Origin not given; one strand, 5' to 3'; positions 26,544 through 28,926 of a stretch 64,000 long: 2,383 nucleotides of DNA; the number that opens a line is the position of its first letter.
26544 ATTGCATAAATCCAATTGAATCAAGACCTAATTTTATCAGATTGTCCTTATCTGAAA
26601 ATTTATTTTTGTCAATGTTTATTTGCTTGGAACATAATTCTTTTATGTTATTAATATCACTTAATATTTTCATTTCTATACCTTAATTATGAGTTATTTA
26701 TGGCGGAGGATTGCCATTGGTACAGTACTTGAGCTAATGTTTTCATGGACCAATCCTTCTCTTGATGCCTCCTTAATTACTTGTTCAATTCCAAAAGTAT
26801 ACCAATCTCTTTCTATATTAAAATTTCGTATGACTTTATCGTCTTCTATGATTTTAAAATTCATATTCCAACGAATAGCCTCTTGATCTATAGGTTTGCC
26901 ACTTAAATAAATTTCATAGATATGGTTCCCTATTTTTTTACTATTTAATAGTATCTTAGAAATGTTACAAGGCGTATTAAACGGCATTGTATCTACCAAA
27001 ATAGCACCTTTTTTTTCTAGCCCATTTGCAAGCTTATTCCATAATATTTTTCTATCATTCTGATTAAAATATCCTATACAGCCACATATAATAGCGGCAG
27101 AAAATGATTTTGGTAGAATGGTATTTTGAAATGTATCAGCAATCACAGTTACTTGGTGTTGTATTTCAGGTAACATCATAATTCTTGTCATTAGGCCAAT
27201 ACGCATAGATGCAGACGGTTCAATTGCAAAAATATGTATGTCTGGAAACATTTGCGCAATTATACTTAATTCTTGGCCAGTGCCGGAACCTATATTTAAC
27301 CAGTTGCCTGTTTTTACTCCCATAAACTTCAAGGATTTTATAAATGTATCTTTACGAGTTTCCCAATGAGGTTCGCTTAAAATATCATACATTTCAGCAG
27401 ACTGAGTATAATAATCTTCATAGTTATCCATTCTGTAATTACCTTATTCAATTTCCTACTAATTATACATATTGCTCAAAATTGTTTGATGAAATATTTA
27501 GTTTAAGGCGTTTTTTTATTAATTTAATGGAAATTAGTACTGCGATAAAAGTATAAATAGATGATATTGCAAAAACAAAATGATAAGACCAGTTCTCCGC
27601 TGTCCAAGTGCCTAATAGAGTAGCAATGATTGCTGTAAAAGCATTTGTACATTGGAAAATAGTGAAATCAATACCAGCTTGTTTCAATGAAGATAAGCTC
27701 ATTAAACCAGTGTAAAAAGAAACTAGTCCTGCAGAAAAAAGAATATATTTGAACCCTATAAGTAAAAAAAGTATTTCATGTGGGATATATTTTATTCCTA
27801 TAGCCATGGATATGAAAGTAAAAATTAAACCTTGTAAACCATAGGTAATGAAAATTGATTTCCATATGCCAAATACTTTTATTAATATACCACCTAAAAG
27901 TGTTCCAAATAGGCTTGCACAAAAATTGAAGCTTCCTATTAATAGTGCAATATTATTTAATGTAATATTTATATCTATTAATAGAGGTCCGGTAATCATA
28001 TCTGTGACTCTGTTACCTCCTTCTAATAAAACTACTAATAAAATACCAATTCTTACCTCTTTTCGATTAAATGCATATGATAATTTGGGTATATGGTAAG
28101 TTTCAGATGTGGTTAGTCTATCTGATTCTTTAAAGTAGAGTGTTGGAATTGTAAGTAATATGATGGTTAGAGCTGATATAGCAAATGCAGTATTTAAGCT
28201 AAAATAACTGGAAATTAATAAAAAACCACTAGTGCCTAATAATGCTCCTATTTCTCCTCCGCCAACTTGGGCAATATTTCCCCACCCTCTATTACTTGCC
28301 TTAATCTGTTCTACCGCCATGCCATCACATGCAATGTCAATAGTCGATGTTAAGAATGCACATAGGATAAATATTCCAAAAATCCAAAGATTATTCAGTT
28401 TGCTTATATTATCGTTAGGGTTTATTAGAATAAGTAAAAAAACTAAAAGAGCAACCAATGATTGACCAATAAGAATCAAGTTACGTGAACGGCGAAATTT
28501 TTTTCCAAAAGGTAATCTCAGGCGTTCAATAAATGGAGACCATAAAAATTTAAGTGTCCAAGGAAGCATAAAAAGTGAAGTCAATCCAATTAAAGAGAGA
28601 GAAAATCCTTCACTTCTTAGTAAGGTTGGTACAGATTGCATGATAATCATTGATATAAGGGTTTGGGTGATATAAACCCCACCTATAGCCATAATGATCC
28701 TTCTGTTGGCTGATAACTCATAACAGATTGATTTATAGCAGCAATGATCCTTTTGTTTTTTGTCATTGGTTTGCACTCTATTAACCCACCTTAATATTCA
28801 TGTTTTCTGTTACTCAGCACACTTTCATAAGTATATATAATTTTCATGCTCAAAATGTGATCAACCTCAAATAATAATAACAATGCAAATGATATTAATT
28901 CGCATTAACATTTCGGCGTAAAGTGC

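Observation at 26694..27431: Stand-alone SAM methyltransferase embedded in the siderophore operon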

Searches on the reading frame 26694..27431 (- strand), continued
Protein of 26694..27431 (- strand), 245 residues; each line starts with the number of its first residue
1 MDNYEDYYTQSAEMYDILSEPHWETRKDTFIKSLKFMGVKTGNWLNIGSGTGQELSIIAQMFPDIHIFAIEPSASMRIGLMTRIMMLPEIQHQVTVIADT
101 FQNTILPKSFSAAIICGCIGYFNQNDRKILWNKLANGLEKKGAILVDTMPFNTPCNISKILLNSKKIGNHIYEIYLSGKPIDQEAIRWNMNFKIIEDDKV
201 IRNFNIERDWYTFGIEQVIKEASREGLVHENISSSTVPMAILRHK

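Call 70: find_homologous_proteins(query=A2, max_evalue=1e-10)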
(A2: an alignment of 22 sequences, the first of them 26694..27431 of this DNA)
Query A2 (22 sequences) (245 aa, profile of the alignment): 38 proteins with E <= 1e-10 among 8000 candidates.
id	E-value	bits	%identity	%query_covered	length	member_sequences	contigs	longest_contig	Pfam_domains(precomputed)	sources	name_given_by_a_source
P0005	1.1e-96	341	58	98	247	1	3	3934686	PF13649.13,PF08242.19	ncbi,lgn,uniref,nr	ncbi:hypothetical protein VA7868_01467 [Vibrio aerogenes CECT 7868]|uniref:Methyltransferase domain-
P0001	1.5e-93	331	100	100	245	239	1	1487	PF13649.13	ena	-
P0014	4.2e-92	326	42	98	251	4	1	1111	PF13489.13,PF13649.13,PF08242.19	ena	-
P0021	1.2e-91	324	43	97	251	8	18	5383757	PF13489.13,PF13649.13,PF08242.19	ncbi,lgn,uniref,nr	ncbi:class I SAM-dependent methyltransferase [Klebsiella pneumoniae]|uniref:class I SAM-dependent me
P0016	1.3e-91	324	42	98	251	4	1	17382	PF13489.13,PF13649.13,PF08241.19,PF08242.19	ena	-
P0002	2.9e-91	323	87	100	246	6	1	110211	PF13649.13,PF08242.19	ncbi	ncbi:TPA: methyltransferase domain-containing protein [Proteus mirabilis]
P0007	4.9e-90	319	45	97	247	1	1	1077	PF13489.13,PF13649.13,PF00891.25,PF08241.19,PF08242.19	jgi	-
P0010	1.2e-89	318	45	98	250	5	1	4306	PF13847.13,PF13489.13,PF13649.13,PF00891.25,PF08241.19,PF08242.19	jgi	-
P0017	8.6e-89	315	41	97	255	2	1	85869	PF13649.13,PF08242.19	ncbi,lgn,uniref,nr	ncbi:class I SAM-dependent methyltransferase [Roseospira visakhapatnamensis]|uniref:SAM-dependent me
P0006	1.1e-88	315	46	97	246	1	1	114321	PF13489.13,PF13649.13,PF08242.19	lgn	-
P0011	1.2e-88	315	43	97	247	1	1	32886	PF13489.13,PF13649.13,PF08242.19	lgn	-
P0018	2.9e-88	313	42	97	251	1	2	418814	PF13649.13,PF08242.19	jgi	jgi:precorrin-6B methylase 2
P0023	6.4e-88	312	42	98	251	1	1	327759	PF13489.13,PF13649.13,PF00891.25,PF08242.19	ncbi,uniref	ncbi:class I SAM-dependent methyltransferase [Pectobacterium actinidiae]|uniref:class I SAM-dependen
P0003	7.6e-88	312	61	97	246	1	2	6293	PF13649.13,PF08242.19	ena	-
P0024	1.6e-87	311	42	98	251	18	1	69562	PF13489.13,PF13649.13,PF08242.19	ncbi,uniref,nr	ncbi:class I SAM-dependent methyltransferase [Xanthomonas hortorum]|uniref:class I SAM-dependent met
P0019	2.4e-86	307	43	97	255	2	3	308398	PF13489.13,PF13649.13,PF08242.19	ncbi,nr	ncbi:class I SAM-dependent methyltransferase [Stutzerimonas kirkiae]|nr:class I SAM-dependent methyl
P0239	2.1e-85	304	33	88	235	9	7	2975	PF13649.13,PF08241.19,PF08242.19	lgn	-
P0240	1.2e-84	301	32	93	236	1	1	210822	PF13649.13,PF08241.19,PF08242.19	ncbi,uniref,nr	ncbi:class I SAM-dependent methyltransferase [Streptomyces luteolus]|uniref:Methyltransferase domain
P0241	2.1e-84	301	34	88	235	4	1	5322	PF13649.13,PF08241.19,PF08242.19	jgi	jgi:phospholipid N-methyltransferase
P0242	1.3e-83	298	32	93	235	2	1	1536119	PF13649.13,PF08241.19,PF08242.19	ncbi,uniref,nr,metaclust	ncbi:class I SAM-dependent methyltransferase [Kitasatospora mediocidica]|uniref:class I SAM-dependen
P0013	1.5e-83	298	44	97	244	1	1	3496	PF13649.13,PF08242.19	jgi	jgi:SAM-dependent methyltransferase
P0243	1.5e-82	295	27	96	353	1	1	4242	PF13489.13,PF13649.13,PF08241.19,PF08242.19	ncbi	ncbi:methyltransferase domain-containing protein, partial [Streptomyces sp. SID5914]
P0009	4.5e-81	290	42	97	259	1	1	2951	PF13649.13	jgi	-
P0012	7.6e-80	286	43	98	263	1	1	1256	PF13649.13,PF08242.19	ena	-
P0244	9.0e-77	276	30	90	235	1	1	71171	PF13649.13,PF08242.19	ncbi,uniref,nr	ncbi:class I SAM-dependent methyltransferase [Nocardia stercoris]|uniref:Class I SAM-dependent methy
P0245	1.8e-75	271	31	88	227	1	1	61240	PF13649.13,PF08242.19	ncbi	ncbi:class I SAM-dependent methyltransferase [Rhodococcus sp. NPDC055112]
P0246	5.1e-65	237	29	97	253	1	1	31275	PF13649.13,PF08242.19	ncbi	-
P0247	7.0e-60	220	25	84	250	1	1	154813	PF13489.13,PF13649.13,PF08241.19,PF08242.19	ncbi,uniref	ncbi:class I SAM-dependent methyltransferase [Streptomyces sp. NPDC051041]|uniref:class I SAM-depend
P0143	5.1e-54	201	23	73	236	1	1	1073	PF13489.13,PF13649.13,PF08242.19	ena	-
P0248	2.0e-47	180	24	90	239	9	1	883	PF13489.13,PF13649.13,PF08241.19,PF08242.19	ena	-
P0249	1.2e-44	170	24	91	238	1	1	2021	PF13649.13,PF08242.19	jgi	jgi:hypothetical protein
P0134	1.2e-43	167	24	89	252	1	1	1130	PF13649.13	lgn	-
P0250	1.3e-42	164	25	95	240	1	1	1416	PF13489.13,PF13649.13,PF08241.19,PF08242.19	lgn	-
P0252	1.5e-30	124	31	80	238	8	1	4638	PF13649.13,PF08241.19,PF08242.19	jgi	-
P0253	9.7e-29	118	30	78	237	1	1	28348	PF13649.13,PF08241.19,PF08242.19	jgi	jgi:SAM-dependent methyltransferase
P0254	3.3e-15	74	34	36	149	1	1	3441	PF13649.13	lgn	-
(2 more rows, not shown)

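Call 76: find_encoding_contigs(protein=P0039, flank=10000, max_places=2)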
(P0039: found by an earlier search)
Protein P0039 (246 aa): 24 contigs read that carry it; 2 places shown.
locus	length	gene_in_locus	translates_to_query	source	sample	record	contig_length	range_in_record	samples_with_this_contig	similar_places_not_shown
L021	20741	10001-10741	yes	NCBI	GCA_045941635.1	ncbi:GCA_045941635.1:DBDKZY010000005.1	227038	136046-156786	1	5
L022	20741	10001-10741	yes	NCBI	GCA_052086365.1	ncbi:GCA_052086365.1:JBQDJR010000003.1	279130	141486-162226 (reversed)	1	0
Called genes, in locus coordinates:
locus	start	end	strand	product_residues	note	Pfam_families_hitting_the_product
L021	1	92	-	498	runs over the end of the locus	PF03577:Peptidase_C69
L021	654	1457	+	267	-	PF00248:Aldo_ket_red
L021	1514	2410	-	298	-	PF00126:HTH_1, PF03466:LysR_substrate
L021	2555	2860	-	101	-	PF28507:Rv1828_C (weak), PF13591:MerR_2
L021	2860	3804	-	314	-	PF00226:DnaJ, PF01556:DnaJ_C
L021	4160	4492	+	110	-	PF09313:TehB-like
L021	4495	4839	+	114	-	PF08956:DUF1869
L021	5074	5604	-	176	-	PF00583:Acetyltransf_1, PF13527:Acetyltransf_9 (faint), PF13673:Acetyltransf_10, PF13508:Acetyltransf_7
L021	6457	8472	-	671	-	PF07715:Plug, PF00593:TonB_dep_Rec_b-barrel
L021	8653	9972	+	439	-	PF07690:MFS_1, PF13000:Acatn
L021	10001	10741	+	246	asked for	PF08242:Methyltransf_12 (weak), PF13649:Methyltransf_25 (weak)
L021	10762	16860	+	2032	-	PF00550:PP-binding (weak), PF00668:Condensation, PF00501:AMP-binding, PF13489:Methyltransf_23 (weak), PF08242:Methyltransf_12 (weak), PF00550:PP-binding, PF00668:Condensation, PF00550:PP-binding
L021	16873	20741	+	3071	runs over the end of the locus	PF00109:ketoacyl-synt, PF02801:Ketoacyl-synt_C, PF16197:KAsynt_C_assoc, PF00698:Acyl_transf_1, PF08242:Methyltransf_12, PF13489:Methyltransf_23, PF00106:adh_short, PF08659:KR, +17 more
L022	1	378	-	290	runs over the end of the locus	PF00126:HTH_1, PF03466:LysR_substrate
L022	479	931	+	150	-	PF05232:BTP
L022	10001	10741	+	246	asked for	PF08242:Methyltransf_12 (weak), PF13649:Methyltransf_25 (weak)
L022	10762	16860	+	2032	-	PF00550:PP-binding (weak), PF00668:Condensation, PF00501:AMP-binding, PF13489:Methyltransf_23 (weak), PF08242:Methyltransf_12 (weak), PF00550:PP-binding, PF00668:Condensation, PF00550:PP-binding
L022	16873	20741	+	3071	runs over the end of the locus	PF00109:ketoacyl-synt, PF02801:Ketoacyl-synt_C, PF16197:KAsynt_C_assoc, PF00698:Acyl_transf_1, PF08242:Methyltransf_12, PF13489:Methyltransf_23, PF00106:adh_short, PF08659:KR, +17 more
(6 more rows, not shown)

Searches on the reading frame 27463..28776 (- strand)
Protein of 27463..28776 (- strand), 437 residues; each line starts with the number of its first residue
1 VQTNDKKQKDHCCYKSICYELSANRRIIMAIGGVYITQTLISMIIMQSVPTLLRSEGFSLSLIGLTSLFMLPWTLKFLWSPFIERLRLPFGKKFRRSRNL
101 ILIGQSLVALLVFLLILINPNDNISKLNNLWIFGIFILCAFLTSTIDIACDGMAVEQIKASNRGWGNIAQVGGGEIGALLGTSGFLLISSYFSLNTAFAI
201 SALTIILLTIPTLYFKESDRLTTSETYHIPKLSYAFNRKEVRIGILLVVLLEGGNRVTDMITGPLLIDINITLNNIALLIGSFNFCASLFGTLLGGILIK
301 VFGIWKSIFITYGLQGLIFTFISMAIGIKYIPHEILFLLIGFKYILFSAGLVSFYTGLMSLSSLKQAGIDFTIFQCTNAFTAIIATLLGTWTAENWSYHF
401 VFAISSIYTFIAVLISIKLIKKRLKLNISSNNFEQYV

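Call 4: search_protein_families(library=pfam, proteins=[window:27463-28776:-], max_evalue=0.01)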
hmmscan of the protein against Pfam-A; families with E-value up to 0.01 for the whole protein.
window:27463-28776:- (437 aa): 2 families
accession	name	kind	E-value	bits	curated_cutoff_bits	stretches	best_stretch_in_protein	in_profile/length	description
PF07690.21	MFS_1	-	7.7e-16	58.4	33.4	2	34-355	4-319/347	Major Facilitator Superfamily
PF13000.13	Acatn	-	2.2e-09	36.9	23.7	1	35-193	9-182/546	Acetyl-coenzyme A transporter 1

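Call 6: search_protein_families(library=ncbifam, proteins=[window:27463-28776:-], max_evalue=0.01)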
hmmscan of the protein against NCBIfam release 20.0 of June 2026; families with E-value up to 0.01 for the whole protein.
window:27463-28776:- (437 aa): 3 families
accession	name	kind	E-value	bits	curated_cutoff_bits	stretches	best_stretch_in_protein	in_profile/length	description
TIGR02718.1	sider_RhtX_FptX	subfamily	1.2e-42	146.3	356.15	1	26-419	1-390/390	RhtX/FptX family siderophore transporter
TIGR00901.2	2A0125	subfamily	5.3e-37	127.5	350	1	38-415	16-413/417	AmpG family muropeptide MFS transporter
NF008867.0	PRK11902.1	equivalog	2.3e-15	56.5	656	1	53-406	40-390/419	muropeptide transporter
